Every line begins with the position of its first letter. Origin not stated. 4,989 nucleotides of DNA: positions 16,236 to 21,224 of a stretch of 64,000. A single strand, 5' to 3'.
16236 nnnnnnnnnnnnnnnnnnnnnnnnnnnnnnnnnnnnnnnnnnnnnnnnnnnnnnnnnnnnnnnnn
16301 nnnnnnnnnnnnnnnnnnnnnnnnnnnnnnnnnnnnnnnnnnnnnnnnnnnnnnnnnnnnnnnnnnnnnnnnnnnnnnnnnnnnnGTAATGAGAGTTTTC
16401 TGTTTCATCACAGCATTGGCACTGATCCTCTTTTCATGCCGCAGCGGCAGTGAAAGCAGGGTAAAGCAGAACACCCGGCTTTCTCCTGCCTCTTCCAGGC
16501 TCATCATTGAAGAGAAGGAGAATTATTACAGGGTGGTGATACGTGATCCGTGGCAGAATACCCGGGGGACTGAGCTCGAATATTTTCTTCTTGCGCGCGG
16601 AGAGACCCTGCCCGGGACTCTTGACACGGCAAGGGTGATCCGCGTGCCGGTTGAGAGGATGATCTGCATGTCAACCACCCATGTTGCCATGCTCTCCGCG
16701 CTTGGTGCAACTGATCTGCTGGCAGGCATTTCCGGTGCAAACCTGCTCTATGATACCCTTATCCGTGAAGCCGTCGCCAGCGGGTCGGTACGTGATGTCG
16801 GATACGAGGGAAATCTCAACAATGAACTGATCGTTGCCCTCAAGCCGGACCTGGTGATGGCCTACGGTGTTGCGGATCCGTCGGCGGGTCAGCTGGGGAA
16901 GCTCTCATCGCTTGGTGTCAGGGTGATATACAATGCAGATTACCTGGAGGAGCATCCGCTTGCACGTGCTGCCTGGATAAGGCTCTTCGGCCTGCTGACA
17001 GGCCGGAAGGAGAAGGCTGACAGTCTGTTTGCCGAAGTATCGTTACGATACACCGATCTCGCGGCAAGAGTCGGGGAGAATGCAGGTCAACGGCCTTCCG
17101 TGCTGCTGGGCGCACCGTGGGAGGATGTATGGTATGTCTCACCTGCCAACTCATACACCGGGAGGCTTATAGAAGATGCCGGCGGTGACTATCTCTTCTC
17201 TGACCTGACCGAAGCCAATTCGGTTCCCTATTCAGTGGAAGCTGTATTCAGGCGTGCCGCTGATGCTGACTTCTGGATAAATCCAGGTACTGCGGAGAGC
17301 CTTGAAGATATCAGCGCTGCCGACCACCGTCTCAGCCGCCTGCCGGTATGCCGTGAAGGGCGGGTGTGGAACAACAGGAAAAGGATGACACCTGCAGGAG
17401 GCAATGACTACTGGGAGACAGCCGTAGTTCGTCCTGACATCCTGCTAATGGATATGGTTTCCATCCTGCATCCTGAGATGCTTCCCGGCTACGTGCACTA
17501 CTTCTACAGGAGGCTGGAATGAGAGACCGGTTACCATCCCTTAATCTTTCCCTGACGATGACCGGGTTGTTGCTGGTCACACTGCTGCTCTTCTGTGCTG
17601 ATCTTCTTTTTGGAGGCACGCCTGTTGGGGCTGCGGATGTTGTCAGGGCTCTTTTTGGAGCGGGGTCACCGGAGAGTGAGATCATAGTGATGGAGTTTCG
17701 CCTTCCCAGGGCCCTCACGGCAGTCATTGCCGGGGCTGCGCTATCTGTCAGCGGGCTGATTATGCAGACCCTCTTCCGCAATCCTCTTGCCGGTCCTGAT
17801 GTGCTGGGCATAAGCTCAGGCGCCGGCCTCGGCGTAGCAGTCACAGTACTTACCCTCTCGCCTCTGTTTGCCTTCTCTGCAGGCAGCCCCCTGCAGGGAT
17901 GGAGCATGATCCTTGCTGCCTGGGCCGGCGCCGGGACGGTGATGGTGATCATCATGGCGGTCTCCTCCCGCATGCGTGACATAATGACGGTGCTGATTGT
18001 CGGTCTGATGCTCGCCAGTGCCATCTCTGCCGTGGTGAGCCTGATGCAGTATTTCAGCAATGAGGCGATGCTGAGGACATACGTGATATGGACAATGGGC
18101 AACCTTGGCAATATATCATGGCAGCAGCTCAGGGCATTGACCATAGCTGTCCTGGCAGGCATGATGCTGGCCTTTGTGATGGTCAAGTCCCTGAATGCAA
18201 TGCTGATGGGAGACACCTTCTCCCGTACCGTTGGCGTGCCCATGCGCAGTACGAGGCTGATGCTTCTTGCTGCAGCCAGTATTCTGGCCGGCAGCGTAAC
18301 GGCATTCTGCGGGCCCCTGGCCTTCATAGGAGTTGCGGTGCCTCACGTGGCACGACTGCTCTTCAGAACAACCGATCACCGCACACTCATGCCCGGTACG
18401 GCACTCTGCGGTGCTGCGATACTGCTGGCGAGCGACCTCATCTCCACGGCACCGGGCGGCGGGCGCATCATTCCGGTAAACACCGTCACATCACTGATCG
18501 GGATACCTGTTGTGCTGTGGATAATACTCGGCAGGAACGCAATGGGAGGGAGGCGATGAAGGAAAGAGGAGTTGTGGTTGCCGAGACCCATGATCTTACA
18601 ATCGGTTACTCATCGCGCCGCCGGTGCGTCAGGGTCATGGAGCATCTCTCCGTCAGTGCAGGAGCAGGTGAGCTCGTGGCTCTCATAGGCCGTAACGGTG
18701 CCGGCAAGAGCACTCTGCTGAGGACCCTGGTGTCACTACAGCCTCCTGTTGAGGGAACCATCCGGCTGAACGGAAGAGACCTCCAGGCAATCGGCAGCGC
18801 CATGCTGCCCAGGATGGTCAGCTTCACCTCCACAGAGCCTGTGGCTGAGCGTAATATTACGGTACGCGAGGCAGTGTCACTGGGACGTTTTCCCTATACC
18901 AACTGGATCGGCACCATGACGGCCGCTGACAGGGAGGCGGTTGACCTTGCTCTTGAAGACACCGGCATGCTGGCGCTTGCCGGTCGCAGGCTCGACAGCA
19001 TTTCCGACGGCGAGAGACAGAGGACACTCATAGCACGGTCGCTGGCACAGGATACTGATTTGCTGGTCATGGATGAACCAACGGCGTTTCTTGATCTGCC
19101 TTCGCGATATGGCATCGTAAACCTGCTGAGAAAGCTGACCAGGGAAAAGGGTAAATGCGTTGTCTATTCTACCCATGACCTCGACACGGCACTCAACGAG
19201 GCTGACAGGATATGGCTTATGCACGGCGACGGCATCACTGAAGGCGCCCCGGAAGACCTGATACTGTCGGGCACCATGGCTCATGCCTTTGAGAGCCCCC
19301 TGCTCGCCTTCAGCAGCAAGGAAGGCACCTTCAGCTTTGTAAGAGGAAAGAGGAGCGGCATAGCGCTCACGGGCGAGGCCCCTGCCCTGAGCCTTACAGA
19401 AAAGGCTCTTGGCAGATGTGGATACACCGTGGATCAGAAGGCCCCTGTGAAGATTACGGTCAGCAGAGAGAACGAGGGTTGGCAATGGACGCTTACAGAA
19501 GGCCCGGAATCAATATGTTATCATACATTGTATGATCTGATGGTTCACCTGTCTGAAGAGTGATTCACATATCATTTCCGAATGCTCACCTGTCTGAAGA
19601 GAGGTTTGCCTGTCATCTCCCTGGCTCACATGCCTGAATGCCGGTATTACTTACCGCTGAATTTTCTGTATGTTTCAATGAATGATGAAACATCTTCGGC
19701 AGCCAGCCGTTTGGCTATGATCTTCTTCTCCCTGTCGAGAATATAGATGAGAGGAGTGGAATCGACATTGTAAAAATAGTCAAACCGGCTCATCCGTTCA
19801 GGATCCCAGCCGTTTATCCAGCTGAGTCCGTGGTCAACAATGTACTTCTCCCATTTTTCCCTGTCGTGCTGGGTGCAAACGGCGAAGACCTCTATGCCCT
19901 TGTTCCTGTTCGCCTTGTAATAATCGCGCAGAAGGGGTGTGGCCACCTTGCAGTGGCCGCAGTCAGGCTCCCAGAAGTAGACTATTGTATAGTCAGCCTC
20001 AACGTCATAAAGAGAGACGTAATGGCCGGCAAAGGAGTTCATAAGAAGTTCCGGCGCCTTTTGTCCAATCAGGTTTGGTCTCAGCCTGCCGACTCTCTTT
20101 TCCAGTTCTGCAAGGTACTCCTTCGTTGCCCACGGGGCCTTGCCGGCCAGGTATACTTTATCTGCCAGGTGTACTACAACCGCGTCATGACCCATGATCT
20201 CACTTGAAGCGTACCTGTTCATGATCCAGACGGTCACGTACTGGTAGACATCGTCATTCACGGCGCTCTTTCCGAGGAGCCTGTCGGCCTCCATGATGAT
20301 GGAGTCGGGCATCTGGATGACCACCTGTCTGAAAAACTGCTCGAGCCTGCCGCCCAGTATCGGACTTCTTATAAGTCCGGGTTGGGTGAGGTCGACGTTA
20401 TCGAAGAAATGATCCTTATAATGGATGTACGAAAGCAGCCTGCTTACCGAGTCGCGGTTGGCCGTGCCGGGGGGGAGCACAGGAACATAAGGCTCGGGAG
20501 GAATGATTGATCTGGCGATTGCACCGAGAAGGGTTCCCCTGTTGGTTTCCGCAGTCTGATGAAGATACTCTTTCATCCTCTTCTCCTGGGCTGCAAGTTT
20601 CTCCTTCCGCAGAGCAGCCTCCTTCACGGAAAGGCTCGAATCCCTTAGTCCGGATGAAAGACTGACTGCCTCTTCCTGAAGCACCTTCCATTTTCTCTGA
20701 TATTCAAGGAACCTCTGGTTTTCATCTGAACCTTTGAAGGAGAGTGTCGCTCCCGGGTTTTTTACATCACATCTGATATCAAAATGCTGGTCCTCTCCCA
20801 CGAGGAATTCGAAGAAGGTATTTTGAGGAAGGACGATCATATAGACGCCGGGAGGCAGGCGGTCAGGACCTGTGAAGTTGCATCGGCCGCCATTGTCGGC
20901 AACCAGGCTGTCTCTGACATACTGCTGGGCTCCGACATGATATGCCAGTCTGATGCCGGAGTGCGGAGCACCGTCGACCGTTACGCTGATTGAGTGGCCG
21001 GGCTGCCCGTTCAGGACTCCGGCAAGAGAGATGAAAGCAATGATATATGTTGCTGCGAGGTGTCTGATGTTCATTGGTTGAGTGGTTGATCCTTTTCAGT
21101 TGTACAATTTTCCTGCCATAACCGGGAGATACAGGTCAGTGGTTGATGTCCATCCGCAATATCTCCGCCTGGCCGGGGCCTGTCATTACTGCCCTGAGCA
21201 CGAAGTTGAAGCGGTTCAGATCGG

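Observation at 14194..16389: T9SS-secreted serine endopeptidase embedded in a cobalamin-riboswitch-controlled B12 uptake operon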

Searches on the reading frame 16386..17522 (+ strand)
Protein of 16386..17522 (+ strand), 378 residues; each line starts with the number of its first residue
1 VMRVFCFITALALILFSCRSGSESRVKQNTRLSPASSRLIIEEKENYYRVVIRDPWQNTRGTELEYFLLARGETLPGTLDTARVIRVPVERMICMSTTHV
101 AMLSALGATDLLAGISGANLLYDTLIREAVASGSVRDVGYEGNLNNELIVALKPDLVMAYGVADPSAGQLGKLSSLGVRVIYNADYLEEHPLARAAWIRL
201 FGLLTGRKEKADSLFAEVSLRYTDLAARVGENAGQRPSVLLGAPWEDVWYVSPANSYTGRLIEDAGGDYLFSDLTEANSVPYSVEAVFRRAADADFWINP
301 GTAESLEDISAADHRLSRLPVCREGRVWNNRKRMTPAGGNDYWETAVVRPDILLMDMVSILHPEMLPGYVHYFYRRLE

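Call 3: search_protein_families(library=pfam, proteins=[window:16386-17522:+], max_evalue=0.01)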
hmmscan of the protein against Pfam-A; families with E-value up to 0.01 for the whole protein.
window:16386-17522:+ (378 aa): 1 family
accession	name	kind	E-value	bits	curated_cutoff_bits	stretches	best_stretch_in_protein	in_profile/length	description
PF01497.23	Peripla_BP_2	-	1e-19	71.3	27.5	1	93-328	2-229/235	Periplasmic binding protein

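Call 4: search_protein_families(library=ncbifam, proteins=[window:16386-17522:+], max_evalue=0.01)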
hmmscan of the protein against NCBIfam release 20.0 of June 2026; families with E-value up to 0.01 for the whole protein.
window:16386-17522:+ (378 aa): 5 families
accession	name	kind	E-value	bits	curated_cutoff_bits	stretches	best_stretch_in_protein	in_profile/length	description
NF002894.0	PRK03379.1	equivalog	4.2e-07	29.4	234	1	135-322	60-237/266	vitamin B12 ABC transporter substrate-binding protein BtuF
TIGR03659.1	IsdE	equivalog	7.8e-06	25.3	298.65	1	135-287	76-220/292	heme ABC transporter substrate-binding protein IsdE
TIGR04281.1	peripla_PGF_1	equivalog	2.7e-05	23.5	325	1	91-276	23-194/330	PGF-CTERM-anchored ABC transporter substrate-binding protein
NF007864.0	PRK10576.1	equivalog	0.00093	18.6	252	1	80-218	26-159/297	Fe(3+)-hydroxamate ABC transporter substrate-binding protein FhuD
NF010649.0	PRK14048.1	equivalog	0.0013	18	374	1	135-243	103-213/374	ferrichrome/ferrioxamine B periplasmic transporter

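Call 75: search_solved_structures(query=window:16389-17522:+, max_evalue=0.01)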
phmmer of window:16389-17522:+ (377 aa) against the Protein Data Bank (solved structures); distinct sequences matched with E-value up to 0.01: 14.
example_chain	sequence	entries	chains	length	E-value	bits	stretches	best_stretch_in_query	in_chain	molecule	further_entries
4hn9_A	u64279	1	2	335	1.1e-06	31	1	97-364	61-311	Iron complex transport system substrate-binding protein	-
5m34_A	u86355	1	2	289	1e-05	27.8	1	81-274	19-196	Vitamin B12-binding protein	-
5m2q_A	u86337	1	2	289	1.9e-05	26.9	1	86-274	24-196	Outer membrane protein A,Vitamin B12-binding protein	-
5ovw_A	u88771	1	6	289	2.1e-05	26.8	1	87-274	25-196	Vitamin B12-binding protein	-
5m29_A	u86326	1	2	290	2.1e-05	26.8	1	87-274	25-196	Vitamin B12-binding protein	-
5m3b_A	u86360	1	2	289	2.2e-05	26.7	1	86-274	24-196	Vitamin B12-binding protein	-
1n2z_A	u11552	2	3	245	3.5e-05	26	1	137-274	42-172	Vitamin B12 transport protein btuF | Vitamin B12-binding protein btuF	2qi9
4dbl_E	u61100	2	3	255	3.8e-05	25.9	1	137-274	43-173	Vitamin B12-binding protein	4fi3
1n4a_A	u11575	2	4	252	3.9e-05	25.9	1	137-274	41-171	Vitamin B12 transport protein btuF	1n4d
3md9_A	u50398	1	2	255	8.5e-05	24.8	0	120-181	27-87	Hemin-binding periplasmic protein hmuT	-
3nu1_A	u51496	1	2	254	8.7e-05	24.8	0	120-181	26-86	Hemin-binding periplasmic protein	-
4m7o_A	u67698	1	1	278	0.00062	21.9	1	141-289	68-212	Iron-binding protein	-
5ggx_A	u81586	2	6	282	0.0013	20.9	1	130-233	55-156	Iron(III) ABC transporter, periplasmic iron-compound-binding protein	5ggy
4mo9_A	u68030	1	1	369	0.0023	20.1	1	141-292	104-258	Periplasmic binding protein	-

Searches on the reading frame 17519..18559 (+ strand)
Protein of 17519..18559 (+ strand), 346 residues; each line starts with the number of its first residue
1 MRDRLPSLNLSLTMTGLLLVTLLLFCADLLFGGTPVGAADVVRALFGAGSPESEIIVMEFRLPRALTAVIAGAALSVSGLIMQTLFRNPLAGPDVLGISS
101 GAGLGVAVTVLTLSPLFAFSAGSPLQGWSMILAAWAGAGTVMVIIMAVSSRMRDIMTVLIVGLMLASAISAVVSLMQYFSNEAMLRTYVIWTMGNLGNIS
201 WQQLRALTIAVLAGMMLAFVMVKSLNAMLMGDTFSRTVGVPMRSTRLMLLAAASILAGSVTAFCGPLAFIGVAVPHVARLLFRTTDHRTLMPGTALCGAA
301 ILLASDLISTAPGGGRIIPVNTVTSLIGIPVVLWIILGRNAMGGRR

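Call 3: search_protein_families(library=pfam, proteins=[window:17519-18559:+], max_evalue=0.01)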
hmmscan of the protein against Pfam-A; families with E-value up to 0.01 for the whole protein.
window:17519-18559:+ (346 aa): 1 family
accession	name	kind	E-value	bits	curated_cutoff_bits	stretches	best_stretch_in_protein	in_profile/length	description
PF01032.23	FecCD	-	4.5e-77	259.6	26.5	1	21-337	2-310/311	FecCD transport family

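Call 4: search_protein_families(library=ncbifam, proteins=[window:17519-18559:+], max_evalue=0.01)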
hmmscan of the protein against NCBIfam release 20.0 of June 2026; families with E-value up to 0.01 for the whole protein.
window:17519-18559:+ (346 aa): 16 families
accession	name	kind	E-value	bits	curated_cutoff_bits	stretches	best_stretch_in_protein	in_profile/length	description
NF003001.0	PRK03784.1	equivalog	1.2e-57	195.5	334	1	15-340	20-329/332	vitamin B12 ABC transporter permease BtuC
NF007081.0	PRK09535.1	equivalog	1.3e-51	176.1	461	1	52-339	86-361/366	vitamin B12 ABC transporter permease BtuC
NF008407.0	PRK11228.1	equivalog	3.4e-47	161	396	1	12-337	6-327/330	iron-dicitrate ABC transporter permease FecC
NF007872.0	PRK10577.2-3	equivalog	5.5e-47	160.5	727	1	23-343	362-673/676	Fe(3+)-hydroxamate ABC transporter permease FhuB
NF007866.0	PRK10577.1-2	equivalog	5.1e-46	157.3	554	1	49-339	383-663/666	Fe(3+)-hydroxamate ABC transporter permease FhuB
NF007760.0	PRK10441.1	equivalog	9e-45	153.2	428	1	11-343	10-333/335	Fe(3+)-siderophore ABC transporter permease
NF007299.0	PRK09777.1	equivalog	6.3e-44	150.5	406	1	16-337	8-315/318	Fe(3+) dicitrate ABC transporter permease subunit FecD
NF007871.0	PRK10577.2-2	equivalog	8.3e-43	146.9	899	2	12-176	359-515/679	Fe(3+)-hydroxamate ABC transporter permease FhuB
TIGR03869.1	F420-0_ABCperm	hypoth_equivalog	4.4e-41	141.2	437.35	1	54-337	46-319/325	putative F420-0 ABC transporter permease subunit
NF007867.0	PRK10577.1-3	subfamily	7.7e-41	140.2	849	1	13-337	389-703/710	Fe(3+)-hydroxamate ABC transporter permease FhuB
NF007759.0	PRK10440.1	equivalog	1.8e-39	135.9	422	1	12-335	8-322/330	iron-enterobactin ABC transporter permease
NF007873.0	PRK10577.2-4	equivalog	7.1e-37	127.5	1012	2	126-336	92-298/646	Fe(3+)-hydroxamate ABC transporter permease FhuB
NF007869.0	PRK10577.1-6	equivalog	1.5e-34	119.5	954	1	10-337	377-692/703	Fe(3+)-hydroxamate ABC transporter permease FhuB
NF007870.0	PRK10577.2-1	equivalog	7e-32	110.9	1355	1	56-336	399-670/678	Fe(3+)-hydroxamate ABC transporter permease FhuB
NF007868.0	PRK10577.1-5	equivalog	1.7e-30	106.1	943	1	40-336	40-328/666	Fe(3+)-hydroxamate ABC transporter permease FhuB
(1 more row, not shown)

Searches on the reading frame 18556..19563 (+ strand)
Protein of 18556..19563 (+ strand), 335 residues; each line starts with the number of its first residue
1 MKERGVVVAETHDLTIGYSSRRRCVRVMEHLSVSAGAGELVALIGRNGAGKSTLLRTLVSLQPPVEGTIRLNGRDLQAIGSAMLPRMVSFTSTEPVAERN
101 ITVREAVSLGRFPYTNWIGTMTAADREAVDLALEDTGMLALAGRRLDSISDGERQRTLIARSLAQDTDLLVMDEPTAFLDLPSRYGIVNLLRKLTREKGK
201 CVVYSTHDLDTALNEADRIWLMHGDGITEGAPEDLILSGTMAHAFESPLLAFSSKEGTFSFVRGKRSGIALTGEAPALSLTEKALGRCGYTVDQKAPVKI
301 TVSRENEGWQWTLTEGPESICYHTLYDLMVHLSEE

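Call 3: search_protein_families(library=pfam, proteins=[window:18556-19563:+], max_evalue=0.01)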
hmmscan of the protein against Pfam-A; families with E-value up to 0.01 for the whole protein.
window:18556-19563:+ (335 aa): 7 families
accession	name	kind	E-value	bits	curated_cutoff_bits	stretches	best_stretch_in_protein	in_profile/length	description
PF00005.33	ABC_tran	-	4.1e-29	102.4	25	1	29-177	2-137/137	ABC transporter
PF13304.12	AAA_21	-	6.3e-12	46.6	27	2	40-62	1-23/304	AAA domain, putative AbiEii toxin, Type IV TA system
PF13191.12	AAA_16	-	0.00057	20.9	32.6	1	32-72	18-63/167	AAA ATPase domain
PF13401.12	AAA_22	-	0.001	19.8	27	0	40-64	7-31/130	AAA domain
PF13175.12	AAA_15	-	0.0017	18.5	32.1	0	40-58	25-43/374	AAA ATPase domain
PF13555.12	AAA_29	-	0.0027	17.9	27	1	40-60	24-44/61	P-loop containing region of AAA domain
PF02463.25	SMC_N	-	0.004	17.1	40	0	39-57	25-43/220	RecF/RecN/SMC N terminal domain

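Call 4: search_protein_families(library=ncbifam, proteins=[window:18556-19563:+], max_evalue=0.01)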
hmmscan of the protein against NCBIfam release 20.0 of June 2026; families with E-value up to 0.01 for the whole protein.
window:18556-19563:+ (335 aa): 193 families (the best 25 are shown)
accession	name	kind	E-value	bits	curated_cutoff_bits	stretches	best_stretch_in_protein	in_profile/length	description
NF008409.0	PRK11231.1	equivalog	1.9e-53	181.4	375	1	10-246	4-236/255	Fe(3+) dicitrate ABC transporter ATP-binding protein FecE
NF007082.0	PRK09536.1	equivalog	1.6e-49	169.1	537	1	25-247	16-238/402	corrinoid ABC transporter ATPase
TIGR03873.1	F420-0_ABC_ATP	hypoth_equivalog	2.6e-48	164.5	372.4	1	19-238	8-227/256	putative F420-0 ABC transporter ATP-binding protein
NF007863.0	PRK10575.1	equivalog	1.3e-44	152.4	433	1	27-250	26-250/265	Fe3+-hydroxamate ABC transporter ATP-binding protein FhuC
NF010068.0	PRK13548.1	equivalog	1.5e-43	148.8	261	1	22-262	15-257/261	heme ABC transporter ATP-binding protein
NF007606.0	PRK10253.1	equivalog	2.9e-43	148.2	497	1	11-238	10-234/266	iron-enterobactin ABC transporter ATP-binding protein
NF040873.1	AztA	equivalog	1.6e-42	145.3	220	1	26-219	6-189/191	zinc ABC transporter ATP-binding protein AztA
NF053840.1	MnTportMntADein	equivalog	5.6e-41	140.7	400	1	10-251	3-235/240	manganese ABC transporter ATP-binding protein MntA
TIGR03771.1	anch_rpt_ABC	equivalog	4.8e-39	134.4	268.8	1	34-245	2-209/223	anchored repeat-type ABC transporter ATP-binding subunit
NF052485.1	sider_ATP_EitC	equivalog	2.1e-37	128.9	485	1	27-242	17-229/251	siderophore ABC transporter ATP-binding protein EitC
NF010067.0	PRK13547.1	equivalog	8.8e-35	120.3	374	1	21-248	10-255/272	heme ABC transporter ATP-binding protein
TIGR02315.1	ABC_phnC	equivalog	2.3e-33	115.6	266.1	1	26-222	16-219/243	phosphonate ABC transporter ATP-binding protein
TIGR04520.1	ECF_ATPase_1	equivalog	1.1e-31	110.2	315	1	12-238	4-226/269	energy-coupling factor transporter ATPase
TIGR03864.1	PQQ_ABC_ATP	hypoth_equivalog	3.1e-31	108.7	302.25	1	25-238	14-222/236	ABC transporter, ATP-binding subunit, PQQ-dependent alcohol dehydrogenase system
TIGR02857.1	CydD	equivalog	1.9e-30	106.3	435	1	24-222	335-529/529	thiol reductant ABC exporter subunit CydD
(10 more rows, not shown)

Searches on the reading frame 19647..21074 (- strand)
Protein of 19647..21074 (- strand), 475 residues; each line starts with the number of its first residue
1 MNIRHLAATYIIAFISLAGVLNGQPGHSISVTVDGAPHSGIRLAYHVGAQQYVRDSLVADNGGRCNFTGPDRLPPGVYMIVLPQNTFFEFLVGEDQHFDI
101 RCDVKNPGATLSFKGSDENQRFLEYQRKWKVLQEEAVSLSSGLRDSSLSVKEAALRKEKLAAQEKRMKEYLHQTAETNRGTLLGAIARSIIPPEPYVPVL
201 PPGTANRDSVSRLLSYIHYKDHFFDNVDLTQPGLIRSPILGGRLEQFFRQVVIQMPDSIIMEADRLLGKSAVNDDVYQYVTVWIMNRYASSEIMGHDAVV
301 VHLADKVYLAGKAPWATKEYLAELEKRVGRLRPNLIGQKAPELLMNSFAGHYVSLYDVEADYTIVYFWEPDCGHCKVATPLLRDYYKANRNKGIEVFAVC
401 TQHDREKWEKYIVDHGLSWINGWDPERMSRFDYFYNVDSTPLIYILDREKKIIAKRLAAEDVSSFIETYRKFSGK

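Call 70: search_protein_families(library=pfam, proteins=[window:19647-21074:-], max_evalue=0.00001)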
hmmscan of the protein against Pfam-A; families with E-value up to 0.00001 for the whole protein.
window:19647-21074:- (475 aa): 2 families
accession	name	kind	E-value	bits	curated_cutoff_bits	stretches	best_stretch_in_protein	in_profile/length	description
PF00578.27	AhpC-TSA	-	4.6e-12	46.4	26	1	336-453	1-122/124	AhpC/TSA family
PF13905.12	Thioredoxin_8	-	2.4e-11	44.3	27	1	361-452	2-94/94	Thioredoxin-like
